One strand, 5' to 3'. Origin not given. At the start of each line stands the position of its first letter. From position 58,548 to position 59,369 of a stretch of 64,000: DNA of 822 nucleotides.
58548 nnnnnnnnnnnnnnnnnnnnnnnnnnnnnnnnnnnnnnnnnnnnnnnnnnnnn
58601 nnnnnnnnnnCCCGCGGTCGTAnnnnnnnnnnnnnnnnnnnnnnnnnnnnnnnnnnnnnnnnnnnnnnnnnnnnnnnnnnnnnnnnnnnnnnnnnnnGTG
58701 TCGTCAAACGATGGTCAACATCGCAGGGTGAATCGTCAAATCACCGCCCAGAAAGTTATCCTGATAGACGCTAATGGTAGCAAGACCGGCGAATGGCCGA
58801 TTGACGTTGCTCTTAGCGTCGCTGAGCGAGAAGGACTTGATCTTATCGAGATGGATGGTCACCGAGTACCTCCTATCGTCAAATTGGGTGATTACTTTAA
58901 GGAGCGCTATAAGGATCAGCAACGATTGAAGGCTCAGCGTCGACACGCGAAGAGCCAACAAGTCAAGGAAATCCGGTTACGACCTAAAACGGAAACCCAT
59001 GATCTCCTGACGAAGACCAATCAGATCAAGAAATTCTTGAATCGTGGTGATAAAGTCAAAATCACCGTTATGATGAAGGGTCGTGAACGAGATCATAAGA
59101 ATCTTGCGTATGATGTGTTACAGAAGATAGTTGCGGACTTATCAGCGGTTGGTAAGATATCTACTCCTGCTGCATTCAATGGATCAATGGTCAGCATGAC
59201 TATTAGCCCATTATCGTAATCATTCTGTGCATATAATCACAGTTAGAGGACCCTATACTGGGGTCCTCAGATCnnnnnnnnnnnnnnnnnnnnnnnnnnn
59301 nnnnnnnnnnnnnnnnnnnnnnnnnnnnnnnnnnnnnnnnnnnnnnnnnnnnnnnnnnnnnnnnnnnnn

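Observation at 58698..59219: Element-encoded IF-3 with a GTG/ATT start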

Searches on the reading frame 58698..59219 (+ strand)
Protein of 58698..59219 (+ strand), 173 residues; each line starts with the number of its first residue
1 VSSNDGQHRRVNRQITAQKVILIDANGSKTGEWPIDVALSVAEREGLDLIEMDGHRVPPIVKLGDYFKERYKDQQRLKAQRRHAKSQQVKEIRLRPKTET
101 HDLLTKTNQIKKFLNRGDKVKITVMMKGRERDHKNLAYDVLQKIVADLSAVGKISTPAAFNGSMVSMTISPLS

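Call 3: search_protein_families(library=pfam, proteins=[window:58698-59219:+], max_evalue=0.01)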
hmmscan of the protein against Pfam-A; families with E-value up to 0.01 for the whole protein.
window:58698-59219:+ (173 aa): 3 families
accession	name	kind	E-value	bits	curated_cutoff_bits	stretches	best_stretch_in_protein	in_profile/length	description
PF00707.27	IF3_C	-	3.8e-28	97.7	34.8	1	88-171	2-85/86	Translation initiation factor IF-3, C-terminal domain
PF05198.21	IF3_N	-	1.3e-17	64.1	26.9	1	11-79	1-69/70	Translation initiation factor IF-3, N-terminal domain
PF14877.11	mIF3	-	0.00021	21.5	33.8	1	78-131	116-170/177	Mitochondrial translation initiation factor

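Call 8: search_dna_similar(query=window:58698-59219:+, collection=phages, mode=protein, max_rows=40)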
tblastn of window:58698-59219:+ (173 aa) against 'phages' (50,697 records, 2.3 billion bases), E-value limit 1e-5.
Records with a match: 93; places in all: 93; records where one place covers at least 80% of the query: 77.
Best place of each record, by identity: <60% 93.
By first word of the organism name: Escherichia 34; Bacteriophage 11; Salmonella 8; Erwinia 8; uncultured 5; Yersinia 4; Vibrio 3; Acinetobacter 2; Listeria 2; Enterococcus 2; and 9 more.
By host as written in the record: - 24; Escherichia coli 11; Salmonella enterica subsp. enterica serovar Typhimurium 4; Escherichia coli O157:H7 3; Erwinia amylovora 3; Erwinia amylovora SNUABM_01 3; Escherichia coli EC3.18 2; Listeria monocytogenes 2; and 33 more.
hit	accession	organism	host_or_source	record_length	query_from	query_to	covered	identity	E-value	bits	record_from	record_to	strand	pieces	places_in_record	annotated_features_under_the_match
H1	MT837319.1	Bacteriophage sp.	human fecal samples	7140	5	171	97%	38.9%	1e-23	102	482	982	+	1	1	record has no annotation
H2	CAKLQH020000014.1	Acinetobacter phage MD-2021a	not known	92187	11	171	93%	37.3%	9e-24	102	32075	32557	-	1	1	infC: translation initiation factor IF-3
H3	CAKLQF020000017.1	Acinetobacter phage MD-2021a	not known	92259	11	171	93%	37.3%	9e-24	102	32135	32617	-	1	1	infC: translation initiation factor IF-3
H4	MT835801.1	Bacteriophage sp.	human fecal samples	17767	11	171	93%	37.3%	3e-21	95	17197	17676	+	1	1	record has no annotation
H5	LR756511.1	uncultured phage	metagenomic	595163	8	171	95%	36.0%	2e-25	107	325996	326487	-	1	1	record has no annotation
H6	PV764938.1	Sinorhizobium phage Phosso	Sinohrizobium meliloti NRRL L-50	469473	11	172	94%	35.3%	9e-24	102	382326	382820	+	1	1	translation initiation factor IF-3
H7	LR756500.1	uncultured phage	metagenomic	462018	1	153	88%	37.3%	4e-19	89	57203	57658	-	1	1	record has no annotation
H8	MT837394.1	Bacteriophage sp.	human fecal samples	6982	6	171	96%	34.3%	7e-19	88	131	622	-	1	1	record has no annotation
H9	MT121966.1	Pseudomonas phage SC_8_H2H8_2017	Pseudomonas sp.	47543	11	171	93%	34.8%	8e-26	108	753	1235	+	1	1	translation initiation factor IF-3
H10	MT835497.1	Bacteriophage sp.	human fecal samples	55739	10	171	94%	34.0%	9e-24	102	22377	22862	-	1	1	record has no annotation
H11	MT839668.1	Bacteriophage sp.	human fecal samples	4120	7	171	95%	33.3%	4e-24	103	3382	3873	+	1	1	record has no annotation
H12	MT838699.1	Bacteriophage sp.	human fecal samples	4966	5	171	97%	32.5%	6e-22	97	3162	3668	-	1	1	record has no annotation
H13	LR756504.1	uncultured phage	metagenomic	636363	10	171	94%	33.5%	2e-18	87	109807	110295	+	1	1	record has no annotation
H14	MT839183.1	Bacteriophage sp.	human fecal samples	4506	11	170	92%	33.8%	2e-20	92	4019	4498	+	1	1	record has no annotation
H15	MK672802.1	Vibrio phage Va_90-11-286_p16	Vibrio anguillarum strain 90-11-286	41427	7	171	95%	32.3%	1e-15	79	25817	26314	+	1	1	translation initiation factor protein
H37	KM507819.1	Escherichia phage 121Q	Escherichia coli MuLB70.1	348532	12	169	91%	32.3%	2e-10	64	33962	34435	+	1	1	47: translation initiation factor IF3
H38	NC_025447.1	Escherichia phage 121Q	Escherichia coli MuLB70.1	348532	12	169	91%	32.3%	2e-10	64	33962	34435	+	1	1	47: translation initiation factor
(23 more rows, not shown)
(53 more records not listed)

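Call 10: find_homologous_proteins(query=window:58698-59219:+)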
Query window:58698-59219:+ (173 aa): 126 proteins with E <= 0.001 among 162 candidates; the best 120 are listed.
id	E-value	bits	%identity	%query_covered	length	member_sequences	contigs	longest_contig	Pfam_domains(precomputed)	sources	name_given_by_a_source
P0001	1.1e-99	349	100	94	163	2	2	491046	PF00707.28,PF05198.22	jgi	jgi:translation initiation factor IF-3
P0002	3.1e-29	120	41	93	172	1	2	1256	PF00707.28,PF05198.22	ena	-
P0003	3.2e-29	120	41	93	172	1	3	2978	PF00707.28,PF05198.22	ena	-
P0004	3.5e-29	120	41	93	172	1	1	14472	PF00707.28,PF05198.22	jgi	-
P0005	4.3e-29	119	41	93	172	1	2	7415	PF00707.28,PF05198.22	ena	-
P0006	5.6e-29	119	40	93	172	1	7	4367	PF00707.28,PF05198.22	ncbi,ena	-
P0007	6.3e-29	119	40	93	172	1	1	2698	PF00707.28,PF05198.22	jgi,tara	tara:strand:+ start:107 stop:625 length:519 start_codon:yes stop_codon:yes gene_type:complete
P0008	1.1e-28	118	40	93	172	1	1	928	PF00707.28,PF05198.22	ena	-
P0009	1.2e-28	118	40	94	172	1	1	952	PF00707.28,PF05198.22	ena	-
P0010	2.7e-27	113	40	94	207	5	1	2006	PF00707.28,PF05198.22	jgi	jgi:translation initiation factor IF-3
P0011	9.1e-27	112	41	87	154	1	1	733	PF00707.28,PF05198.22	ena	-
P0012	1.6e-26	111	40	87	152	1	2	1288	PF00707.28,PF05198.22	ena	-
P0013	2.1e-26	111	38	94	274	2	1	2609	PF00707.28,PF05198.22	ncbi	ncbi:MAG: translation initiation factor IF-3 [Bdellovibrionota bacterium]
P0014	2.1e-26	111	40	87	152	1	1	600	PF00707.28,PF05198.22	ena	-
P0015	3.0e-26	110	40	87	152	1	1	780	PF00707.28,PF05198.22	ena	-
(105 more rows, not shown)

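Call 11: find_encoding_contigs(protein=P0001, flank=10000, max_places=6)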
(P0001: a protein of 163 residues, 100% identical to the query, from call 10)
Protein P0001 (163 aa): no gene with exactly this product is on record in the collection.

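Call 13: list_cluster_members(proteins=[P0001])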
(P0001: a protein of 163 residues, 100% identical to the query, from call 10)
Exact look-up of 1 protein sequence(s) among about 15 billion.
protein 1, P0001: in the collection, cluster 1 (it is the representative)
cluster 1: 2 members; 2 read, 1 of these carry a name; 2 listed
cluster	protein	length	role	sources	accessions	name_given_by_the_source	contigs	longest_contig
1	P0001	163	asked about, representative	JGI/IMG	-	translation initiation factor IF-3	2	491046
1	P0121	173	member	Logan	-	-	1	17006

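Call 14: find_related_loci(query=window:58698-59219:+, collection=viral_contigs, flank=10000)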
Query window:58698-59219:+ (173 aa) in viral_contigs; peptide patterns used: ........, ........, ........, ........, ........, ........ (x = any residue, [..] = any of these).
10 stretches matched a pattern, but none encodes a relative of the query by tblastn (E <= 1e-3).

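Call 16: find_encoding_contigs(protein=P0121, flank=10000)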
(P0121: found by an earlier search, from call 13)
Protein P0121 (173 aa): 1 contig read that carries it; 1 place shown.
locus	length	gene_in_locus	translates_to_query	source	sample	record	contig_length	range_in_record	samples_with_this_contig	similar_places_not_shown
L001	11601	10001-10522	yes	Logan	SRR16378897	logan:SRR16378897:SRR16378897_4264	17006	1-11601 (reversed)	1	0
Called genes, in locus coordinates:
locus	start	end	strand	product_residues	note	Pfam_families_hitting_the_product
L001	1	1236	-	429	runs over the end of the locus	-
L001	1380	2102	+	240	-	-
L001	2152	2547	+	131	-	-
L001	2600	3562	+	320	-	-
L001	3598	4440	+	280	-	PF05257:CHAP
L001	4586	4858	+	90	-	-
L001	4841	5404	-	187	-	PF11539:DUF3228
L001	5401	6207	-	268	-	-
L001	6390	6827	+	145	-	-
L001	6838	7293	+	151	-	PF08010:Phage_30_3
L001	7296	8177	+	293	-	-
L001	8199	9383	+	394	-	PF03215:Rad17 (weak), PF05496:RuvB_N (faint), PF13177:DNA_pol3_delta2, PF00004:AAA, PF13401:AAA_22 (faint), PF12169:DNA_pol3_gamma3 (faint)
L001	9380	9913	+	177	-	-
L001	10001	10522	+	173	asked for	PF05198:IF3_N, PF00707:IF3_C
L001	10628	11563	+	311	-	PF01966:HD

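Call 20: get_annotated_region(hit=H6, flank=4000)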
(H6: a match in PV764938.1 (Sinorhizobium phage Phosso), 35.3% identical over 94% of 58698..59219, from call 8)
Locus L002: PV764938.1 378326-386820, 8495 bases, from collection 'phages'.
description: Sinorhizobium phage Phosso, complete genome.
organism: Sinorhizobium phage Phosso (NCBI taxid 3435197)
taxonomy: Viruses
host: Sinohrizobium meliloti NRRL L-50; source: soil; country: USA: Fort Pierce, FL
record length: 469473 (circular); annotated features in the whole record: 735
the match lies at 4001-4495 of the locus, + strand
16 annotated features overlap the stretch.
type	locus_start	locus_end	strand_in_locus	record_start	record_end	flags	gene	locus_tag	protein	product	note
CDS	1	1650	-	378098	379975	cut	-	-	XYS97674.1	DNA topoisomerase large subunit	517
CDS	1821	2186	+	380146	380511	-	-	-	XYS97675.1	hypothetical protein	518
CDS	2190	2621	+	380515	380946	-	-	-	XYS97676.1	hypothetical protein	519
CDS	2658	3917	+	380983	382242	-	-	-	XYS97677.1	ATP-dependent Clp protease ATP-binding subunit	520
CDS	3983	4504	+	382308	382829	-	-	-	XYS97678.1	translation initiation factor IF-3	521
CDS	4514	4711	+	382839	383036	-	-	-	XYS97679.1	hypothetical protein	522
CDS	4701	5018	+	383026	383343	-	-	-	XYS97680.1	hypothetical protein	523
tRNA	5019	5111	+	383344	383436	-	-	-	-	tRNA-Ile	tRNA-Ile(tat)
CDS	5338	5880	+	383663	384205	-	-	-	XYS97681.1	HNH endonuclease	525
CDS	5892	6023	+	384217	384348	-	-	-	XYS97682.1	hypothetical protein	526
CDS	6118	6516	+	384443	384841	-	-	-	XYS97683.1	hypothetical protein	527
CDS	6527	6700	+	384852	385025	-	-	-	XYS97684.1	hypothetical protein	528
CDS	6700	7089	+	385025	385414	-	-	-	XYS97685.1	hypothetical protein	529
CDS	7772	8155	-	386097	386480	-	-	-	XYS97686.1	hypothetical protein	530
CDS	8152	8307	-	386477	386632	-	-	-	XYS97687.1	hypothetical protein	531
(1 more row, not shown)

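Call 21: get_annotated_region(hit=H37, flank=4000)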
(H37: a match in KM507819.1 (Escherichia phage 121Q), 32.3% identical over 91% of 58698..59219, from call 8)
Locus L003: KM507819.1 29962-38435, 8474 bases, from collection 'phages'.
description: Escherichia phage 121Q, complete genome.
organism: Escherichia phage 121Q (NCBI taxid 1555202)
taxonomy: Viruses; Duplodnaviria; Heunggongvirae; Uroviricota; Caudoviricetes; Asteriusvirus; Asteriusvirus av121Q
host: Escherichia coli MuLB70.1; source: sewage; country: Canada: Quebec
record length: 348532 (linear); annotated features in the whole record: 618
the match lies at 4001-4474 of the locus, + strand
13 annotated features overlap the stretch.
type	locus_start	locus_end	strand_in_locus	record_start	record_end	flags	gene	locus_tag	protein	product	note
CDS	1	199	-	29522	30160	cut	40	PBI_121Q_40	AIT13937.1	structural protein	-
CDS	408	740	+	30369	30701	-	41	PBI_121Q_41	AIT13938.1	hypothetical protein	-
CDS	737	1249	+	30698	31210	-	42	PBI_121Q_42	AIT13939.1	dihydrofolate reductase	-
CDS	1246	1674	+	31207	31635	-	43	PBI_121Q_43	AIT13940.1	RNase H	-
CDS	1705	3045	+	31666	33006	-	44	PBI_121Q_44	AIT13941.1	DNA helicase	-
CDS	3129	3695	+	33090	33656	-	45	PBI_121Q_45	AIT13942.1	structural protein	-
CDS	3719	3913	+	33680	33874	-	46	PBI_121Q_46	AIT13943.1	hypothetical protein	-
CDS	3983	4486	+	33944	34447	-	47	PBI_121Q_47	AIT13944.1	translation initiation factor IF3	-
CDS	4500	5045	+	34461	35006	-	48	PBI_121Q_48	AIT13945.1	protease adapter protein ClpS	-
CDS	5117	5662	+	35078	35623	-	49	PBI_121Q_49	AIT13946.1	DnaJ-like protein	DnaJ-like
CDS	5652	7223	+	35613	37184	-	50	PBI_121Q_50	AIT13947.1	structural protein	-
CDS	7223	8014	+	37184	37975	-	51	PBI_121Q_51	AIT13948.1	structural protein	-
CDS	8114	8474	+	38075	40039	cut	52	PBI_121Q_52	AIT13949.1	topoisomerase II large subunit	-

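Call 22: get_annotated_region(hit=H5, flank=3000)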
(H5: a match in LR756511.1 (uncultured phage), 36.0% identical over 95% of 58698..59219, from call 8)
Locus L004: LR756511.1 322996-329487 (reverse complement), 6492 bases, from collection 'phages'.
description: uncultured phage genome assembly, chromosome: 1.
organism: uncultured phage (NCBI taxid 278008)
taxonomy: Viruses; environmental samples
host: -; source: metagenomic; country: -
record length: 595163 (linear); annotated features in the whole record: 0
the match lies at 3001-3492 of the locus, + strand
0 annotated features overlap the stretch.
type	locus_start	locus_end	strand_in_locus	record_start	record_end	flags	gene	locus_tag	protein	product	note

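Call 23: get_annotated_region(hit=H7, flank=3000)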
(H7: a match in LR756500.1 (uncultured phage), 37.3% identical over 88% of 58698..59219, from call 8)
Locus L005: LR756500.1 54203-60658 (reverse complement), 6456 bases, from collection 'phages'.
description: uncultured phage genome assembly, chromosome: 1.
organism: uncultured phage (NCBI taxid 278008)
taxonomy: Viruses; environmental samples
host: -; source: metagenomic; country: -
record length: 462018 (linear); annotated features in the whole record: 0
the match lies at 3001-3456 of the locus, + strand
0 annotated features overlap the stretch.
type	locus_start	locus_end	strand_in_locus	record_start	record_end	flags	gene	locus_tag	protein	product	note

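Call 24: get_annotated_region(hit=H13, flank=3000)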
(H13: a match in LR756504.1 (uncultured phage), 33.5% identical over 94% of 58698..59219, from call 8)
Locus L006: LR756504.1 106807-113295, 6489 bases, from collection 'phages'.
description: uncultured phage genome assembly, chromosome: 1.
organism: uncultured phage (NCBI taxid 278008)
taxonomy: Viruses; environmental samples
host: -; source: metagenomic; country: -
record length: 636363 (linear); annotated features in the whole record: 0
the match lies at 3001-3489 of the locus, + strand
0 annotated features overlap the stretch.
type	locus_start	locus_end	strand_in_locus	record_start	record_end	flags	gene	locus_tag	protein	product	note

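Call 25: get_annotated_region(hit=H10, flank=3000)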
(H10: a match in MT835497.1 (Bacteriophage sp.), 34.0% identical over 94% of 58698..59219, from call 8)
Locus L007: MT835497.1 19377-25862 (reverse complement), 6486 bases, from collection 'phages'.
description: UNVERIFIED: Bacteriophage sp. clone scaffold_41 genomic sequence.
organism: Bacteriophage sp. (NCBI taxid 38018)
taxonomy: Viruses
host: -; source: human fecal samples; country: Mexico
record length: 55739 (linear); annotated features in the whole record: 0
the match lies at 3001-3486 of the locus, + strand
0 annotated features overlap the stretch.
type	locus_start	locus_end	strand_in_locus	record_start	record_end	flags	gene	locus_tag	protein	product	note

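Call 28: search_solved_structures(query=window:58698-59219:+, show_alignments=3)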
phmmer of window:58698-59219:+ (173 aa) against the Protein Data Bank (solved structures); distinct sequences matched with E-value up to 0.001: 16.
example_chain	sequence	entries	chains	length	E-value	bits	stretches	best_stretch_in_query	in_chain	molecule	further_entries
5me0_Y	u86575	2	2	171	6.8e-28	100.7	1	11-171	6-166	Translation initiation factor IF-3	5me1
8jsg_A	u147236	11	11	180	2.8e-26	95.4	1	8-171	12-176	Translation initiation factor IF-3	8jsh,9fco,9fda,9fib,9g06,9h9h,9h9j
5lmn_X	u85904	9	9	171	1.7e-25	92.9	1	11-172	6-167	Translation initiation factor IF-3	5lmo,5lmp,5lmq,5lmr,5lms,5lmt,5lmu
5me0_Z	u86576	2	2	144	3.4e-22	82.1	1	38-171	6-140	Translation initiation factor IF-3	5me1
6vrj_A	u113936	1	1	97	1e-14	57.9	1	81-171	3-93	Translation initiation factor IF-3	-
2ife_A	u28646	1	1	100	3.4e-13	52.9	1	79-171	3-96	PROTEIN (TRANSLATION INITIATION FACTOR IF3)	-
1tig_A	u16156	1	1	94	8.1e-13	51.7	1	87-171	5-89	TRANSLATION INITIATION FACTOR 3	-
1i96_V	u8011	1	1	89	1.5e-12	50.8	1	88-172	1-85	TRANSLATION INITIATION FACTOR IF3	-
1tif_A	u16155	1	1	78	9.2e-09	38.5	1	11-81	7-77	TRANSLATION INITIATION FACTOR 3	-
6o6d_A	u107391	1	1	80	1.5e-05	28.1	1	11-78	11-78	Translation initiation factor IF-3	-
6neq_z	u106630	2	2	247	4.9e-05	26.4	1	8-167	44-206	Translation initiation factor IF-3, mitochondrial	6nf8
7po0_8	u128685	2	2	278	6e-05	26.1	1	8-167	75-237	Mitochondrial translational initiation factor 3, isoform CRA_a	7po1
9hfm_8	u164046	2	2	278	6.2e-05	26.1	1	8-167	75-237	Translation initiation factor IF-3, mitochondrial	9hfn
6rw4_8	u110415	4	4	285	6.3e-05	26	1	8-167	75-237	Translation initiation factor IF-3, mitochondrial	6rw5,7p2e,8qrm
3f85_A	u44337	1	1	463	7.1e-05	25.9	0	31-123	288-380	homo trimeric fusion of CFA/I fimbrial subunits B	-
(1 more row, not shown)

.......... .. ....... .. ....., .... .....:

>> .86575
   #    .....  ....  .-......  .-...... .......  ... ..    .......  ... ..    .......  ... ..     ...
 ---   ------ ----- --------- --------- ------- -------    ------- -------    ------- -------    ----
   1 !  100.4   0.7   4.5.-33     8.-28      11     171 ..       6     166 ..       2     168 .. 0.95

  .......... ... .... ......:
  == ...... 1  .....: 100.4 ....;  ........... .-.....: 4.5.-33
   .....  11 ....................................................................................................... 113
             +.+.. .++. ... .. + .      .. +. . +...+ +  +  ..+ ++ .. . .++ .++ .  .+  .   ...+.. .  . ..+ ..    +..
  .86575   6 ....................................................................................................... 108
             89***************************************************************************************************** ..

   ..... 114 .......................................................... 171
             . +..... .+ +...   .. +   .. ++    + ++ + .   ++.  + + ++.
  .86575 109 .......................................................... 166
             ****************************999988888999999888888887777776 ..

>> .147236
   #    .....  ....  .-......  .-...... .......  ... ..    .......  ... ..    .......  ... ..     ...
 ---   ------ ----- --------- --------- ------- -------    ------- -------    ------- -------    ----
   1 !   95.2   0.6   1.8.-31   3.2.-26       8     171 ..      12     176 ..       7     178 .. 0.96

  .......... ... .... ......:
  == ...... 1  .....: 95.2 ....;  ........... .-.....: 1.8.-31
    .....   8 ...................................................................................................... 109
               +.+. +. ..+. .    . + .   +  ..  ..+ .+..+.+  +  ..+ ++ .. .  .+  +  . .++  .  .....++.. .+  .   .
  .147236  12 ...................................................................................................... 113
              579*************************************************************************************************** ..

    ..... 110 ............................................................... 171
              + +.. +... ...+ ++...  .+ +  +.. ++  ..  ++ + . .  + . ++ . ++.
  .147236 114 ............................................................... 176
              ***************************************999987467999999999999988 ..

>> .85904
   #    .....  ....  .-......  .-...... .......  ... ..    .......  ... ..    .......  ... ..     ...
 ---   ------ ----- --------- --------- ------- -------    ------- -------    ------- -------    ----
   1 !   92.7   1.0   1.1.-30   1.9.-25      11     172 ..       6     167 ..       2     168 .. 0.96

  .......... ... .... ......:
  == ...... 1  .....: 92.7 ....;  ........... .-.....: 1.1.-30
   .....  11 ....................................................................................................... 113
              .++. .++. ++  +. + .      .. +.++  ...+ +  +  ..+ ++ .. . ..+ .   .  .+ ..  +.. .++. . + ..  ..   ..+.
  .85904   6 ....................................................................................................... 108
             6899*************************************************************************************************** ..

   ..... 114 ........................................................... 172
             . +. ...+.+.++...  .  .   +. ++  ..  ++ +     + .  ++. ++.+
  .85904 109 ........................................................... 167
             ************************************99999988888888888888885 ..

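Call 43: find_related_loci(query=A1, collection=viral_contigs, flank=3000)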
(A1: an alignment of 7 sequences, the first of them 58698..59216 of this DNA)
Query A1 (173 aa) in viral_contigs; peptide patterns used: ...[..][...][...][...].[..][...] (x = any residue, [..] = any of these).
108 stretches matched a pattern; 71 encode a relative of the query (tblastn E <= 1e-3); 71 distinct loci.
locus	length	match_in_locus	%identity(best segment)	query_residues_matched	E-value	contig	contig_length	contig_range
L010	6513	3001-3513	51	1-171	3e-55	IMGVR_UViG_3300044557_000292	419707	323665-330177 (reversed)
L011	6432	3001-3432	40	5-145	1e-27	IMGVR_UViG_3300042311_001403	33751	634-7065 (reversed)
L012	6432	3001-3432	40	5-145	1e-27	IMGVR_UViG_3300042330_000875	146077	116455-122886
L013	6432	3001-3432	40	5-145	1e-27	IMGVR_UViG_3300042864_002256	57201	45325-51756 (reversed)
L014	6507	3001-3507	35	1-171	3e-26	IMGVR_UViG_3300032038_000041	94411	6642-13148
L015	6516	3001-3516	33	1-171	4e-26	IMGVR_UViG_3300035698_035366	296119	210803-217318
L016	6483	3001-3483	35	12-171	5e-26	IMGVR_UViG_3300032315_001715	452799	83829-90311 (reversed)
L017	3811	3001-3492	37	10-171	5e-26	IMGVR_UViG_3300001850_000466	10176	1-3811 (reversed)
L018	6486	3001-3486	36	11-172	1e-25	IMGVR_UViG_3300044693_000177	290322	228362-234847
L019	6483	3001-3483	38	12-171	4e-25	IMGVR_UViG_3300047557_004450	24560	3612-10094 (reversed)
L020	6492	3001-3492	37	10-171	7e-25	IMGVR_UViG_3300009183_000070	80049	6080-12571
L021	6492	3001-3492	35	10-171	2e-23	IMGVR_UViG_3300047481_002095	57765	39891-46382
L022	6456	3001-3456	34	19-169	3e-23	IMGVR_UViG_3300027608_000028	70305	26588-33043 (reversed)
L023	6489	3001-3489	34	11-172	6e-23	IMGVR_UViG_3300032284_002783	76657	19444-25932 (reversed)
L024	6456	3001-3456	37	1-153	1e-22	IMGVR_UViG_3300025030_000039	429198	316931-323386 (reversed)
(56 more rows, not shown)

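Call 67: predict_structure(alignment_id=A4)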
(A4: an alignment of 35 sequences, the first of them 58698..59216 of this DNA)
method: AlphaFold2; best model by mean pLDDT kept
length: 173 residues; sequences in the alignment: 35
mean_pLDDT: 87.0   pTM: 0.51
mean pLDDT of the five models: 87.0, 85.6, 84.9, 83.6, 81.2
residues with pLDDT >= 90: 103; 70-90: 55; 50-70: 9; < 50: 6
segments of 3 or more residues with pLDDT < 50: 1-6
pLDDT, mean of each block of 10 residues (from residue 1): 52 91 90 94 93 90 91 84 69 88 91 92 91 88 92 93 93 83
secondary structure, 60 per line:
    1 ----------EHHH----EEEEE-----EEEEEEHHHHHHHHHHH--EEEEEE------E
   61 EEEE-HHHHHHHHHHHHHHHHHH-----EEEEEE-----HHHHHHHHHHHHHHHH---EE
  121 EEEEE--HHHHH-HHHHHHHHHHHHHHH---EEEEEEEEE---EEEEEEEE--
elements in order: E19-23 E29-34 H35-45 E48-53 E60-64 H66-83 E89-94 H100-115 E119-125 H128-132 H134-148 E152-160 E164-171
